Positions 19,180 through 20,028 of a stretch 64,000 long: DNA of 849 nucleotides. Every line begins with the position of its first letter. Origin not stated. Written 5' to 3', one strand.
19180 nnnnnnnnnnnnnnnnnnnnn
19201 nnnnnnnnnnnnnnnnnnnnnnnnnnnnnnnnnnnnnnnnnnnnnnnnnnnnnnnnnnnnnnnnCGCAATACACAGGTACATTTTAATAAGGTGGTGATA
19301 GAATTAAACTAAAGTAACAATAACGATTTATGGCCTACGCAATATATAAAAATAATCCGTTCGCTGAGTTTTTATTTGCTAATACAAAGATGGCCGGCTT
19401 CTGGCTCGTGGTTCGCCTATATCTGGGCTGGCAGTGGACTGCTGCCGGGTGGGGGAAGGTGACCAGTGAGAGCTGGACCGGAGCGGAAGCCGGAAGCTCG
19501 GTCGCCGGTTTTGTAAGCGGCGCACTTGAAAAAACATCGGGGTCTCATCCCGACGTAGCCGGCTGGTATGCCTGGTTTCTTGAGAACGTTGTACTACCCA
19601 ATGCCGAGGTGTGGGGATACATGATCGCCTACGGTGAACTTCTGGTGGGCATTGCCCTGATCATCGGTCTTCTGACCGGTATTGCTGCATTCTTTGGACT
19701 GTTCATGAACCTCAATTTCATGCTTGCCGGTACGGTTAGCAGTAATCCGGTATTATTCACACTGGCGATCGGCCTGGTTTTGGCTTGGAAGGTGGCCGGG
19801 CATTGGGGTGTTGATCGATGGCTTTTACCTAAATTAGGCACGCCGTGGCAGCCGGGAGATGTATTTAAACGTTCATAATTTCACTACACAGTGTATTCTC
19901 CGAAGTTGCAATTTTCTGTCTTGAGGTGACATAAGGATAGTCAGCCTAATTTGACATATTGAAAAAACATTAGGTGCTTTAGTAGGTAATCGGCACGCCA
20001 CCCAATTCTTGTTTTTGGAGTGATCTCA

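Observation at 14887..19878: Eight-gene metal homeostasis island in which the CsoR-family sensor has an unusual ligand set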

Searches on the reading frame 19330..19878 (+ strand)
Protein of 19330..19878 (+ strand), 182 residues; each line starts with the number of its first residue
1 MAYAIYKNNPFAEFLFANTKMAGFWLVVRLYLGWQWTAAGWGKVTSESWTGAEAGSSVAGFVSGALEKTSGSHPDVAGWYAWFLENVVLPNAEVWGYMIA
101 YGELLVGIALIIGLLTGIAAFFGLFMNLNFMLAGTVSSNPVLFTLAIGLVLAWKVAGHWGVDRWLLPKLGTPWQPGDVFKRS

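Call 4: search_protein_families(library=pfam, proteins=[window:19330-19878:+], max_evalue=0.01)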
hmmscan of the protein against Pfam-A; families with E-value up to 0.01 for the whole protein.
window:19330-19878:+ (182 aa): 2 families
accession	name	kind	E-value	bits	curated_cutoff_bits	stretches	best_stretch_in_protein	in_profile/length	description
PF07681.17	DoxX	-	5.5e-10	40.2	23.6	1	25-129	2-78/85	DoxX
PF04173.18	DoxD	-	4.5e-08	33.6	22.7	1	24-170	1-149/167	TQO small subunit DoxD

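Call 6: search_protein_families(library=ncbifam, proteins=[window:19330-19878:+], max_evalue=0.01)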
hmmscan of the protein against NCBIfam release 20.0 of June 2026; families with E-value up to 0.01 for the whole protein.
window:19330-19878:+ (182 aa): 2 families
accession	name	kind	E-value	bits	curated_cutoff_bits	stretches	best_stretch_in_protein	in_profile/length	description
NF050144.1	matur_HvfX_fam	equivalog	7.3e-07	29.5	80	1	60-121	14-74/165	HvfX family Cu-binding RiPP maturation protein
NF041179.1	TQO_large_DoxD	equivalog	1.1e-06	28.7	300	1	20-170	13-164/181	thiosulfate:quinone oxidoreductase large subunit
